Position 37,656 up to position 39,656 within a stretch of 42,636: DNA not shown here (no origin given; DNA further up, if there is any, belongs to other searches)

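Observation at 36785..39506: Four-gene ParB(DGQHR)x2 - RHH - HTH - HEPN operon in the cargo slot of the island: candidate undescribed conflict/defence system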

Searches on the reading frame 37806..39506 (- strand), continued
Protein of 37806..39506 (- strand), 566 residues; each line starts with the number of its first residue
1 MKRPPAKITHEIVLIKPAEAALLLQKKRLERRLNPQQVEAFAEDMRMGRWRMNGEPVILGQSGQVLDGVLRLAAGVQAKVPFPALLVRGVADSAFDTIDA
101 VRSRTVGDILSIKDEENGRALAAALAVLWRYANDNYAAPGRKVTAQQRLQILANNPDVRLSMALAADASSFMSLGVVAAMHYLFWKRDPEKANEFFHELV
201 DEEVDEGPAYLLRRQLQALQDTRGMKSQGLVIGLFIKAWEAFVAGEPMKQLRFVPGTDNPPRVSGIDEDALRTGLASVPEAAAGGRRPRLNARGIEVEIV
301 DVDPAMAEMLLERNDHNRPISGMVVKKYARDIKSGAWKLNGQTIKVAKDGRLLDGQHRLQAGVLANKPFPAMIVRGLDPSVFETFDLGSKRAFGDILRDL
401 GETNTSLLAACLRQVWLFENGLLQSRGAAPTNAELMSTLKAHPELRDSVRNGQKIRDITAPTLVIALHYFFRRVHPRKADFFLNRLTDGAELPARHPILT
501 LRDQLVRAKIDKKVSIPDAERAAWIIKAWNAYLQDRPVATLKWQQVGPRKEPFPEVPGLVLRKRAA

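Call 40: fold_search(model_id=the predicted structure, library=pdb)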
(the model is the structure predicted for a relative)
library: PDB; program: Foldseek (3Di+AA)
matches with E <= 10: 124; with E <= 0.001: 0
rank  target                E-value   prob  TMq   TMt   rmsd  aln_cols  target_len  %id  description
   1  6jiv_A                5.2e-02  0.10  0.10  0.10  23.3       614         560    9  SspE crystal structure (released 2020-03-25)
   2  6sdk_B                5.6e-02  0.96  0.19  0.43  10.2       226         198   13  Crystal structure of bacterial ParB dimer bound to CDP (released 2019-10-23)
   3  6sdk_A                1.4e-01  0.80  0.18  0.38   9.8       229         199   14  Crystal structure of bacterial ParB dimer bound to CDP (released 2019-10-23)
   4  7bnk_B                2.2e-01  0.84  0.19  0.43   9.2       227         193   14  Crystal structure of ParB from Myxococcus xanthus bound to CDP and Monothiophosphate (released 2021-09-08)
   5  4tpj_A                6.7e-01  0.05  0.11  0.12  26.4       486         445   11  Selectivity mechanism of a bacterial homologue of the human drug peptide transporters PepT1 and PepT2 (released 2014-07-09)
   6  4tpj_B                1.1e+00  0.04  0.10  0.12  26.9       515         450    9  Selectivity mechanism of a bacterial homologue of the human drug peptide transporters PepT1 and PepT2 (released 2014-07-09)
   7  5cwf_D                1.6e+00  0.10  0.09  0.22  17.8       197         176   12  Crystal structure of de novo designed helical repeat protein DHR8 (released 2015-12-16)
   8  6vvo_B                1.6e+00  0.06  0.08  0.14  16.7       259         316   12  Structure of the human clamp loader (Replication Factor C, RFC) bound to the sliding clamp (Proliferating Cell Nuclear (released 2020-02-26)
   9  5cwf_A                2.0e+00  0.07  0.09  0.17  17.2       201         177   11  Crystal structure of de novo designed helical repeat protein DHR8 (released 2015-12-16)
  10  9prr_F                2.1e+00  0.04  0.09  0.14  21.1       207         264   15  X-ray crystal structure of Streptomyces cacaoi PolF in complex with iron and L-isoleucine (released 2025-10-15)
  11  5i9h_A                2.1e+00  0.04  0.11  0.15  20.3       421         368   12  Crystal structure of designed pentatricopeptide repeat protein dPPR-U8G2 in complex with its target RNA U8G2 (released 2016-04-27)
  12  7jg9_B                2.1e+00  0.04  0.11  0.12  27.7       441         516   12  Cryo-EM structure of bedaquiline-saturated mycobacterium smegmatis ATP synthase rotational state 2 (backbone model) (released 2020-08-19)
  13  4osv_A                2.2e+00  0.03  0.10  0.11  21.5       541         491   12  Crystal structure of the S505M mutant of TAL effector dHax3 (released 2014-05-28)
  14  9j29_B                2.3e+00  0.03  0.09  0.12  20.6       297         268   14  Fe/Fe-SzPolF-POIA complex (released 2025-10-08)
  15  8t1w                  2.4e+00  0.02  0.09  0.13  25.8       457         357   13  Crystal structure of orphan G protein-coupled receptor 6 with bound CVN424 (released 2024-12-04)
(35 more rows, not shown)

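Call 43: find_related_loci(query=A1, collection=genome_contigs, flank=6000)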
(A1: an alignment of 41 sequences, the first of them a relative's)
Query A1 (566 aa) in genome_contigs; peptide patterns used: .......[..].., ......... (x = any residue, [..] = any of these).
448 stretches matched a pattern; 311 encode a relative of the query (tblastn E <= 1e-3); the best 80 are kept; 80 distinct loci.
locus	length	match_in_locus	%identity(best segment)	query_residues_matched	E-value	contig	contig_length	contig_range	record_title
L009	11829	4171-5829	47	6-558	1e-160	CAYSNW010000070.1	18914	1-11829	MAG TPA_asm: uncultured Caulobacteraceae bacterium isolate binchicken_co185_244 genome assembly, contig: NODE_3976_lengt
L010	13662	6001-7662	45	1-556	1e-154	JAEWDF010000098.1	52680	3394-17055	MAG: Proteobacteria bacterium isolate OH_PBB_88 k127_1043291, whole genome shotgun sequence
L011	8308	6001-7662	47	8-559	4e-152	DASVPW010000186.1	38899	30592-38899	MAG TPA_asm: Beijerinckiaceae bacterium isolate SMAG_U3189 k141_300177, whole genome shotgun sequence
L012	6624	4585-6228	44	8-556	9e-145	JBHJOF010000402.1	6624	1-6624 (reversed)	MAG: Kiloniellales bacterium isolate al_S5C224 S5Ck119_708690, whole genome shotgun sequence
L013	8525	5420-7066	41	8-560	6e-134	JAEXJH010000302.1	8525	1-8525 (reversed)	MAG: Proteobacteria bacterium isolate OH_HBlB_182 k127_1550615, whole genome shotgun sequence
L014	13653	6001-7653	41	3-556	1e-132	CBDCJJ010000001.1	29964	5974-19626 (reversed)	MAG: Sphingomonas sp. isolate b2c4cbbf-4e1c-4839-999b-6d31a06d1d71 genome assembly, contig: chromosome_1, whole genome s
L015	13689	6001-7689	41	8-563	2e-126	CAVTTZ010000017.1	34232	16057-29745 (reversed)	MAG: uncultured Alphaproteobacteria bacterium isolate MFD09671.bin.2.128 genome assembly, contig: contig_40722, whole ge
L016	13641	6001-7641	40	6-554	5e-123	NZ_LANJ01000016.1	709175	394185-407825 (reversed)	Devosia epidermidihirudinis strain E84 contig16, whole genome shotgun sequence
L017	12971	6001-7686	38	7-555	6e-118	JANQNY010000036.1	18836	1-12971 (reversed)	MAG: Geminicoccaceae bacterium isolate IP29b_bin.113 k99_2317759, whole genome shotgun sequence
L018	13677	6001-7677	39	8-556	1e-117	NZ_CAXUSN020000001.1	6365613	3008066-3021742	Mesorhizobium sp. LjRoot246 LJR246c1, whole genome shotgun sequence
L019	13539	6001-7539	40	8-556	5e-117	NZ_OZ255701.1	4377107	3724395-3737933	MAG: Lichenicoccus sp. isolate 0028cbda-9050-40c6-8266-03a0d0e77ce3 chromosome 1, complete sequence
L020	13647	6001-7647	40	7-559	3e-120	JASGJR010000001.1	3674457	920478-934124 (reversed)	MAG: Terricaulis sp. isolate 5N489 JMF-2111-06-0005.ont.bin.489_0, whole genome shotgun sequence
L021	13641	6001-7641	49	1-558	7e-162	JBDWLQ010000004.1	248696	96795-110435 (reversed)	MAG: Nitratireductor sp. isolate CI.26.M.D5_445_126 CI_26_M_D5_445_126_000000000004, whole genome shotgun sequence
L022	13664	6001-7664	39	6-558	2e-113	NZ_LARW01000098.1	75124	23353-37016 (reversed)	Sphingomonas sp. SRS2 contig98, whole genome shotgun sequence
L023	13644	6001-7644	36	6-554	8e-113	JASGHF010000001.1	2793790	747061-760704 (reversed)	MAG: Micropepsaceae bacterium isolate 5N014 JMF-2111-06-0005.ont.bin.14_0, whole genome shotgun sequence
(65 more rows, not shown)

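Call 62: get_annotated_region(hit=H3, flank=5000)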
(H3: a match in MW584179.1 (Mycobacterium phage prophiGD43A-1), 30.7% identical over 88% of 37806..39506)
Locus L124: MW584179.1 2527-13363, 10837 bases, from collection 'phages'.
description: Mycobacterium phage prophiGD43A-1, complete genome.
organism: Mycobacterium phage prophiGD43A-1 (NCBI taxid 2813260)
taxonomy: Viruses; Duplodnaviria; Heunggongvirae; Uroviricota; Caudoviricetes
host: Mycobacterium abscessus GD43A; source: -; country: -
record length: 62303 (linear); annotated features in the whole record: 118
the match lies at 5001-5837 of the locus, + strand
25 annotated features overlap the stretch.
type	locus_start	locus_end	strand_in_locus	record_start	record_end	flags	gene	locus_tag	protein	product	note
CDS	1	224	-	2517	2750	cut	4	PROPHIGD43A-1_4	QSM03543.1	helix-turn-helix DNA binding domain protein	-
CDS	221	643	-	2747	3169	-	5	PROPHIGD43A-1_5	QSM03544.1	helix-turn-helix DNA binding domain protein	-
CDS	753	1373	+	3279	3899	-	6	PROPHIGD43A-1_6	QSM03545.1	hypothetical protein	-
CDS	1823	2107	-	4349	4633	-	7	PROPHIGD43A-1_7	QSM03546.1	hypothetical protein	-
CDS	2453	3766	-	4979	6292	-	8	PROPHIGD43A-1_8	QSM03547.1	immunity repressor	-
CDS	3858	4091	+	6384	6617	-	9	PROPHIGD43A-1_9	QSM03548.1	helix-turn-helix DNA binding domain protein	-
CDS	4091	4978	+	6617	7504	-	10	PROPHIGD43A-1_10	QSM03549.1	hypothetical protein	-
CDS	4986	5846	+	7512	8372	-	11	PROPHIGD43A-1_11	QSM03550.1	ParB-like nuclease domain protein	-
CDS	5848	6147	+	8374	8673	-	12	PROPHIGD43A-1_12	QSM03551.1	ParB-like DNA binding domain protein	-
CDS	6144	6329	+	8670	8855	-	13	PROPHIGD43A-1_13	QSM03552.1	helix-turn-helix DNA binding domain protein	-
CDS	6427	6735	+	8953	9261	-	14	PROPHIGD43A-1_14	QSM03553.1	hypothetical protein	-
CDS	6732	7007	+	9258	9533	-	15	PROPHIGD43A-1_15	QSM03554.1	helix-turn-helix DNA binding domain protein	-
CDS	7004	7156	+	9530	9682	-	16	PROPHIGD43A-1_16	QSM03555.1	hypothetical protein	-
CDS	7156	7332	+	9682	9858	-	17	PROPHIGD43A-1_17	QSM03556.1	hypothetical protein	-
CDS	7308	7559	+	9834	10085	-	18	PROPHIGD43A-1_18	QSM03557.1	helix-turn-helix DNA binding domain protein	-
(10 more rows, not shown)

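Call 63: get_annotated_region(hit=H5, flank=4000)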
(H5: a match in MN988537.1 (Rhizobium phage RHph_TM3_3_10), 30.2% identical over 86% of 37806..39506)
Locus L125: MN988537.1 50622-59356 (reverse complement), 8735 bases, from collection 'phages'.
description: Rhizobium phage RHph_TM3_3_10, complete genome.
organism: Rhizobium phage RHph_TM3_3_10 (NCBI taxid 2509587)
taxonomy: Viruses; Duplodnaviria; Heunggongvirae; Uroviricota; Caudoviricetes
host: Rhizobium etli T3_10; source: agricultural lands; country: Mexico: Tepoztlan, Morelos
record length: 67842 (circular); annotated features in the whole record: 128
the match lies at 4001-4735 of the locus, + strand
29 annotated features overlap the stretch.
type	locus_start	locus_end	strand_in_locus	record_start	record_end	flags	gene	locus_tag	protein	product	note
CDS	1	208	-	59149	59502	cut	-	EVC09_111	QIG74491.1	hypothetical protein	-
CDS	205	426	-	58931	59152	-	-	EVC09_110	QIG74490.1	hypothetical protein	-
CDS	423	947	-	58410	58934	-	-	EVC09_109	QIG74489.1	hypothetical protein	-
CDS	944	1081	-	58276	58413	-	-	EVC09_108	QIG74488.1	hypothetical protein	-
CDS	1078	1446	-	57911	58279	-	-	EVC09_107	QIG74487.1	hypothetical protein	-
CDS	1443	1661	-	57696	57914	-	-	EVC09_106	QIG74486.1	hypothetical protein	-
CDS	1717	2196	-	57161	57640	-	-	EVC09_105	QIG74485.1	putative DNA methyltransferase protein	-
CDS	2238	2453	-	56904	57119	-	-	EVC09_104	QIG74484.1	hypothetical protein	-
CDS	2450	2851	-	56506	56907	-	-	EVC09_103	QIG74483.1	hypothetical protein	-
CDS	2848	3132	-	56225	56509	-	-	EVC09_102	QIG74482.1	cro-like repressor protein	GO_function: GO:0003677 - DNA binding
CDS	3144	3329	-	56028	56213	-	-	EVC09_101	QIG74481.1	hypothetical protein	-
CDS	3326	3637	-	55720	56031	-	-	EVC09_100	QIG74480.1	hypothetical protein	-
CDS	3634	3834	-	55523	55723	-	-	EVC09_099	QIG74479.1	hypothetical protein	-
CDS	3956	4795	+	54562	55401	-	-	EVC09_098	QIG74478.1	hypothetical protein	-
CDS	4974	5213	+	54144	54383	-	-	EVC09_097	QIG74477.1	hypothetical protein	-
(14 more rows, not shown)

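Call 72: search_dna_similar(query=window:37806-39506:-, collection=plasmids, mode=protein, max_rows=25)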
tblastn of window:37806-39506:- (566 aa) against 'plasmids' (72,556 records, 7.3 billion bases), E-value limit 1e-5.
Records with a match: 19; places in all: 22; records where one place covers at least 80% of the query: 10.
Best place of each record, by identity: <60% 19.
By first word of the organism name: Bifidobacterium 5; Streptomyces 5; Rhodovastum 2; Salinibacter 2; Roseomonas 1; Pseudoroseomonas 1; Mesorhizobium 1; Arthrobacter 1; Methylobacterium 1.
By predicted mobility (MOB-suite, as given by PLSDB): non-mobilizable 17; mobilizable 2.
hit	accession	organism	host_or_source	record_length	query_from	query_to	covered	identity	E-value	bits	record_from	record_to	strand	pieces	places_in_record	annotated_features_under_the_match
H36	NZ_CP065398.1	Bifidobacterium longum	cell culture,feces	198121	6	554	92%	31.7%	3e-36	246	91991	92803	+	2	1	hypothetical protein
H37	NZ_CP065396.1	Bifidobacterium longum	cell culture,feces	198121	6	554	92%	31.7%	3e-36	246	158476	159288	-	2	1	hypothetical protein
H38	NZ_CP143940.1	Bifidobacterium longum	Homo sapiens,cell culture,human fecal ...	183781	6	554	92%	31.7%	3e-36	246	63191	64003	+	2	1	hypothetical protein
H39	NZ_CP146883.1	Bifidobacterium longum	-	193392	6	554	92%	31.7%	5e-36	247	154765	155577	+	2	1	hypothetical protein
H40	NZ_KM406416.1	Bifidobacterium breve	-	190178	7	554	94%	31.1%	2e-34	242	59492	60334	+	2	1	hypothetical protein | dnaB: replicative DNA helicase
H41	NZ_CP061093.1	Roseomonas marmotae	Marmota himalayana,pure culture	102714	12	557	96%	29.8%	3e-50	194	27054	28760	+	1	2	hypothetical protein | htpG: molecular chaperone HtpG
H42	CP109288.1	Streptomyces anulatus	-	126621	35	552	84%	33.1%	7e-34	222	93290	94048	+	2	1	hypothetical protein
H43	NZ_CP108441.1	Streptomyces sp. NBC_01278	-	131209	35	552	76%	35.3%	5e-38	237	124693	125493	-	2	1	hypothetical protein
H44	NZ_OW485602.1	Rhodovastum atsumiense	-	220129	34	524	87%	29.8%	2e-36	152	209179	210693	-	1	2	hypothetical protein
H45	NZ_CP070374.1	Streptomyces sp. MBT27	Soil,soil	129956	38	542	72%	35.7%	7e-37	223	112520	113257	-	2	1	hypothetical protein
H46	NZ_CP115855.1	Pseudoroseomonas cervicalis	-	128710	45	532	86%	29.6%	1e-42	171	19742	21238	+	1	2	ParB/RepB/Spo0J family partition protein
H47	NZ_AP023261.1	Mesorhizobium sp. L-2-11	Lotus japonicus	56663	2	560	82%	29.2%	1e-19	164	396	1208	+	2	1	hypothetical protein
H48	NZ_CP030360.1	Salinibacter ruber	-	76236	274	559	51%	29.8%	1e-24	116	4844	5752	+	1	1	hypothetical protein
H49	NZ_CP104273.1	Arthrobacter sp. zg-Y1110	Marmot,single cell,intestinal contents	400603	302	532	41%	35.7%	1e-25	120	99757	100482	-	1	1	hypothetical protein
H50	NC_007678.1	Salinibacter ruber DSM 13855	-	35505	274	556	50%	28.0%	1e-21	107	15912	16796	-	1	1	hypothetical protein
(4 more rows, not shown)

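Call 74: get_annotated_region(hit=H46, flank=5000)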
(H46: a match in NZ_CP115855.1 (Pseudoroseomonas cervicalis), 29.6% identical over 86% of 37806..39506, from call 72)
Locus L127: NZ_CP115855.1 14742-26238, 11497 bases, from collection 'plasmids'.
description: Pseudoroseomonas cervicalis strain PL22-11A plasmid pL11-D, complete sequence
organism: Pseudoroseomonas cervicalis (NCBI taxid 204525)
taxonomy: Bacteria; Pseudomonadota; Alphaproteobacteria; Rhodospirillales; Acetobacteraceae; Pseudoroseomonas; Pseudoroseomonas cervicalis
host: -; source: -; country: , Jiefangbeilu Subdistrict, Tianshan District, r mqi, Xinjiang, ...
typing (MOB-suite, as given by PLSDB): non-mobilizable
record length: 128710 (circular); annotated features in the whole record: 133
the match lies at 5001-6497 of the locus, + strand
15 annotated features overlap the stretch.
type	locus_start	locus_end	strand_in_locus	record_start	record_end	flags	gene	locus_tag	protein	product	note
CDS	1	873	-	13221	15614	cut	-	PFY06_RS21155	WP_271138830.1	tetratricopeptide repeat protein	-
CDS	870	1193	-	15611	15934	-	-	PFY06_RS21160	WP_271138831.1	hypothetical protein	-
CDS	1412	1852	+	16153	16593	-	-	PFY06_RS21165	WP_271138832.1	hypothetical protein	-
CDS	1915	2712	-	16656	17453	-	-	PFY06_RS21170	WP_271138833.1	polymer-forming cytoskeletal protein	-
CDS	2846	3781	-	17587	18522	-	-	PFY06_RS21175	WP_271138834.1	hypothetical protein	-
CDS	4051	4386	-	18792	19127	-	-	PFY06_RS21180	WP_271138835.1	methionyl-tRNA synthetase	-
CDS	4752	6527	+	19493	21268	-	-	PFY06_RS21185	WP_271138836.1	ParB/RepB/Spo0J family partition protein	-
CDS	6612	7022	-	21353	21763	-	-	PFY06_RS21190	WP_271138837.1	hypothetical protein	-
CDS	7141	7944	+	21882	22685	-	-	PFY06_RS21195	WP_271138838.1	serine protease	GO:0006508 - proteolysis [Evidence IEA]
CDS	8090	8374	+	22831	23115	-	-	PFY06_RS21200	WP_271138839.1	hypothetical protein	-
CDS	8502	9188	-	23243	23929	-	-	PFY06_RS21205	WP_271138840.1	hypothetical protein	-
CDS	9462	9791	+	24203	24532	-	-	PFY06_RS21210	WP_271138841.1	hypothetical protein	-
CDS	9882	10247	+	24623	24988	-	-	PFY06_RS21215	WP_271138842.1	hypothetical protein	-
CDS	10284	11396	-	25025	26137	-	-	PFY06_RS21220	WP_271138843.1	flagellar basal body P-ring protein FlgI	GO:0071973 - bacterial-type flagellum-dependent cell motility [Evidence IEA]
CDS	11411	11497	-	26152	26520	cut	-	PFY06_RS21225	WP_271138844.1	polysaccharide deacetylase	-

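Call 82: search_protein_families(library=pfam, alignment_id=A5, max_evalue=0.00001)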
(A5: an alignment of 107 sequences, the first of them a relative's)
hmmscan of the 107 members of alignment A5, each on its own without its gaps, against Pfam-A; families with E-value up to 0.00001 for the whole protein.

A. member 1, L009:31-1017:- (328 aa): 0 families

B. families by the number of members that match (of 107 scanned): 84 families (the first 25 are shown)
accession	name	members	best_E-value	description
PF01381.28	HTH_3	3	5.6e-07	Helix-turn-helix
PF01522.26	Polysacc_deac_1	2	4.9e-28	Polysaccharide deacetylase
PF00589.27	Phage_integrase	2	1.3e-25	Phage integrase family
PF01656.29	CbiA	2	5.3e-16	CobQ/CobB/MinD/ParA nucleotide binding domain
PF13614.12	AAA_31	2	6.1e-15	AAA domain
PF09140.17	MipZ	2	1.4e-07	ATPase MipZ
PF13560.12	HTH_31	2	1.6e-07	Helix-turn-helix domain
PF00771.25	FHIPEP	1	3.9e-236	FHIPEP family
PF06181.16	Urate_ox_N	1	2.9e-131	Urate oxidase N-terminal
PF00920.27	ILVD_EDD_N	1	3.8e-106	Dihydroxy-acid/6-phosphogluconate dehydratase N-terminal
PF01526.23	DDE_Tnp_Tn3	1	4.7e-100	Tn3 transposase DDE domain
PF09859.15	Oxygenase-NA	1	1.8e-86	Oxygenase, catalysing oxidative methylation of damaged DNA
PF05988.18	DUF899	1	2.5e-82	Bacterial protein of unknown function (DUF899)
PF07690.21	MFS_1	1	1e-55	Major Facilitator Superfamily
PF00106.31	adh_short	1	3.2e-54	short chain dehydrogenase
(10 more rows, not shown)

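Call 106: find_related_loci(query=A1, collection=viral_contigs, flank=5000)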
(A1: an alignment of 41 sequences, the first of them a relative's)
Query A1 (566 aa) in viral_contigs; peptide patterns used: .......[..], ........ (x = any residue, [..] = any of these).
600 stretches matched a pattern (row limit reached: there are more); 539 encode a relative of the query (tblastn E <= 1e-3); the best 80 are kept; 80 distinct loci.
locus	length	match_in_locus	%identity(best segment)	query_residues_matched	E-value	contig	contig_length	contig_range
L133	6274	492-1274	40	5-541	3e-51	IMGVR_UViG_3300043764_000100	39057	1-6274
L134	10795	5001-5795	39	10-554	2e-48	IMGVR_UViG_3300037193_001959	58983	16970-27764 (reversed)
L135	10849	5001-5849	38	4-555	5e-48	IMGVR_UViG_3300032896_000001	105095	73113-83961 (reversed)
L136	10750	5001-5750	43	11-531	8e-47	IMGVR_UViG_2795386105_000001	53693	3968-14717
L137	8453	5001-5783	39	15-554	7e-47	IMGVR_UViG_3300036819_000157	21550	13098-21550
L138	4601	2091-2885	37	11-555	2e-46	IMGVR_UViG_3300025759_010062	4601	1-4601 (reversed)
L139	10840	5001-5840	37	10-555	8e-45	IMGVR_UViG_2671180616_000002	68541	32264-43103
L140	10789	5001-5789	39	9-555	9e-45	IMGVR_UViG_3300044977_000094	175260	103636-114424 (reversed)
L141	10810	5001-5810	38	7-555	1e-44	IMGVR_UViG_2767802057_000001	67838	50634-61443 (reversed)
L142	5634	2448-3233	36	7-554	6e-44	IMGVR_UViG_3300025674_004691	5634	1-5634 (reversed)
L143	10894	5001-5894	39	7-562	1e-43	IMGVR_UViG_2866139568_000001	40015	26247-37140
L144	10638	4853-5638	35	7-556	2e-42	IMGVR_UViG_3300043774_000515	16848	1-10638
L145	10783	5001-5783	35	5-541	1e-42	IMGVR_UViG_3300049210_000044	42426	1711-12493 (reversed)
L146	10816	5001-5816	38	5-555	2e-42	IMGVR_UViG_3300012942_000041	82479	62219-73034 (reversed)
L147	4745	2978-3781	34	3-554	4e-42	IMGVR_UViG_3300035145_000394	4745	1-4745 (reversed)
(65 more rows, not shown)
